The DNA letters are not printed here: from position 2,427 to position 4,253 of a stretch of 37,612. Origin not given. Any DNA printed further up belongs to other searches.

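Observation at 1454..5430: Accessory cassette: XRE regulator, small acidic helical protein, oversized zeta-toxin-type kinase, and a 418-aa orphan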

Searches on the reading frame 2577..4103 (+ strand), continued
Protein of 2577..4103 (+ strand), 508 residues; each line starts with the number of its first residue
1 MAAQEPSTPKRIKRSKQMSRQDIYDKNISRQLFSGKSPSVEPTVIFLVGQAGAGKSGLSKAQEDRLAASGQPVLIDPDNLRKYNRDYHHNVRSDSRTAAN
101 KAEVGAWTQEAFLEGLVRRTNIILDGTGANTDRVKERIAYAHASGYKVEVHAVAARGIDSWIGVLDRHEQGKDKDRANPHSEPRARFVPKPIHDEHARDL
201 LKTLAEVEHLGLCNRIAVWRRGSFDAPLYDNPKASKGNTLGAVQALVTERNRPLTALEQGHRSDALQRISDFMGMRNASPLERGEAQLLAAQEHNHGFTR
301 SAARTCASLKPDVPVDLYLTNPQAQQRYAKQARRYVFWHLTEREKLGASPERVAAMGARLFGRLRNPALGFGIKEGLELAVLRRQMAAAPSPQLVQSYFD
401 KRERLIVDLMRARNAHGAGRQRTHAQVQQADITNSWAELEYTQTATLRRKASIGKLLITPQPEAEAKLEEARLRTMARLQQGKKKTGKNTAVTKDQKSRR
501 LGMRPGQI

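Call 83: fold_search(model_id=the predicted structure, library=pdb)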
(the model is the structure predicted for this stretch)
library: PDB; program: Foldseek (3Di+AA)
matches with E <= 10: 925; with E <= 0.001: 11
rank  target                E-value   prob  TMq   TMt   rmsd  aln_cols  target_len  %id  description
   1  3q8x_D                8.5e-13  1.00  0.44  0.79   3.6       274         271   22  Structure of a toxin-antitoxin system bound to its substrate (released 2011-03-09)
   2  1gvn_B                9.3e-13  1.00  0.44  0.79   3.6       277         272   22  Crystal Structure of the Plasmid Maintenance System epsilon/zeta: Meachnism of toxin inactivation and toxin function (released 2003-01-29)
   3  1gvn_D                1.0e-12  1.00  0.44  0.79   3.9       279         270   22  Crystal Structure of the Plasmid Maintenance System epsilon/zeta: Meachnism of toxin inactivation and toxin function (released 2003-01-29)
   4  3q8x_B                2.9e-12  1.00  0.43  0.76   3.8       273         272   21  Structure of a toxin-antitoxin system bound to its substrate (released 2011-03-09)
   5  2p5t_B                8.6e-11  1.00  0.41  0.81   3.5       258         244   22  Molecular and structural characterization of the PezAT chromosomal toxin-antitoxin system of the human pathogen Strept (released 2007-05-15)
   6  2p5t_H                2.3e-10  1.00  0.41  0.81   3.3       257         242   20  Molecular and structural characterization of the PezAT chromosomal toxin-antitoxin system of the human pathogen Strept (released 2007-05-15)
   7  2p5t_D                8.9e-10  1.00  0.42  0.81   3.3       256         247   21  Molecular and structural characterization of the PezAT chromosomal toxin-antitoxin system of the human pathogen Strept (released 2007-05-15)
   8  2p5t_F                1.9e-09  1.00  0.41  0.82   3.7       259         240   20  Molecular and structural characterization of the PezAT chromosomal toxin-antitoxin system of the human pathogen Strept (released 2007-05-15)
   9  4z8v_A                2.8e-04  1.00  0.30  0.44   8.8       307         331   13  CRYSTAL STRUCTURE OF AVRRXO1-ORF1:-ORF2 COMPLEX, NATIVE. (released 2015-09-23)
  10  4z8q_A                4.8e-04  1.00  0.29  0.42   9.1       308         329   14  CRYSTAL STRUCTURE OF AvrRxo1-ORF1:AvrRxo1-ORF2 COMPLEX, SELENOMETHIONINE SUBSTITUTED. (released 2015-09-23)
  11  4z8t_A                8.6e-04  1.00  0.33  0.48   7.8       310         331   13  CRYSTAL STRUCTURE OF AvrRxo1-ORF1:AvrRxo1-ORF2 WITH SULPHATE IONS (released 2015-09-23)
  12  4z8u_A                1.6e-03  1.00  0.34  0.48   7.6       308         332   14  CRYSTAL STRUCTURE OF AvrRxo1-ORF1:-ORF2 WITH ATP (released 2015-09-23)
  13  3u7g_A                2.2e-03  1.00  0.20  0.27   6.2       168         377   17  Crystal structure of mPNKP catalytic fragment (D170A) bound to single-stranded DNA (TCCTAp) (released 2011-12-14)
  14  1yj5_A                6.2e-03  1.00  0.21  0.28   6.0       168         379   17  Molecular architecture of mammalian polynucleotide kinase, a DNA repair enzyme (released 2005-03-15)
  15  1yj5_B                7.8e-03  1.00  0.20  0.26   7.1       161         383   17  Molecular architecture of mammalian polynucleotide kinase, a DNA repair enzyme (released 2005-03-15)
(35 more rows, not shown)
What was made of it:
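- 2664..3446 (+): Zeta/PezT-type P-loop kinase domain of the 508-aa protein (residues ~30-290). The whole gene is 2577-4103. Foldseek: 1GVN/3Q8X E 8.5e-13, TM(target) 0.79; PezT TM 0.81 (call 83).
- On Epsilon/zeta (PezAT) toxin-antitoxin family: Foldseek TM(target) 0.79-0.82 (call 83).
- Full-chain superposition on zeta and PezT, TM 0.79-0.82 (call 83).
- Tried and rejected: Foldseek with the full kinase model is dominated by P-loop kinases, so it says nothing about X (call 83).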

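Call 90: search_protein_families(library=ncbifam, proteins=[L033:6001-8469:+], max_evalue=1)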
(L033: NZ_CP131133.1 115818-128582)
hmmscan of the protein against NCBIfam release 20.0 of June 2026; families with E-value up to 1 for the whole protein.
L033:6001-8469:+ (823 aa): 5 families
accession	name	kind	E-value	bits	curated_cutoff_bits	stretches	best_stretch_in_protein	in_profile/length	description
NF041574.1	antitoxPezT_Strep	equivalog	2.6e-28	98.9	470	1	33-222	27-215/251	type II toxin-antitoxin system toxin PezT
NF033856.1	T4SS_effec_BID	subfamily_domain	1.2e-12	47.9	45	1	598-705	1-109/109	BID domain-containing T4SS effector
TIGR02673.1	FtsE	equivalog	0.053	13.2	264.85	1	39-89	29-79/214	cell division ATP-binding protein FtsE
NF041006.2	cell_div_CdvC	equivalog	0.067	12.1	650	1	32-63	128-159/370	cell division protein CdvC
NF002059.0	PRK00889.1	subfamily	0.13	11.9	244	1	40-93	7-61/177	adenylyl-sulfate kinase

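Call 91: search_protein_families(library=pfam, proteins=[L033:6001-8469:+, L033:5729-5995:+], max_evalue=1)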
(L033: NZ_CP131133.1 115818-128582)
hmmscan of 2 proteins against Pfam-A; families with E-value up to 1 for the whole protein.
L033:6001-8469:+ (823 aa): 10 families
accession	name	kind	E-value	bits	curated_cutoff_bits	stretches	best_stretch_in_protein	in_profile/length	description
PF06414.18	Zeta_toxin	-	3.8e-48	164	22.3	1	33-221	11-197/199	Zeta toxin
PF13671.12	AAA_33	-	1e-10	42.5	27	1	40-168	1-121/143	AAA domain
PF17841.6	Bep_C_terminal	-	2.2e-05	25.1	29.5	1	605-695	1-97/97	BID domain of Bartonella effector protein (Bep)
PF13191.12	AAA_16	-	0.00037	21.5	32.6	1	35-114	21-103/167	AAA ATPase domain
PF13604.12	AAA_30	-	0.028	14.6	27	1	39-142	19-115/191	AAA domain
PF01583.26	APS_kinase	-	0.047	14.2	21.1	1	39-96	3-61/152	Adenylylsulphate kinase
PF13238.12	AAA_18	-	0.051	14.5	29.4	1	41-134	1-89/128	AAA domain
PF17778.7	BLACT_WH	-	0.11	12.9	22.8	1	180-208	14-42/46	Beta-lactamase associated winged helix domain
PF06068.19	TIP49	-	0.13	11.9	23.8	1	39-78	51-90/347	TIP49 P-loop domain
PF13401.12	AAA_22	-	0.17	12.7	27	1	38-97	5-50/130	AAA domain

L033:5729-5995:+ (89 aa): 0 families
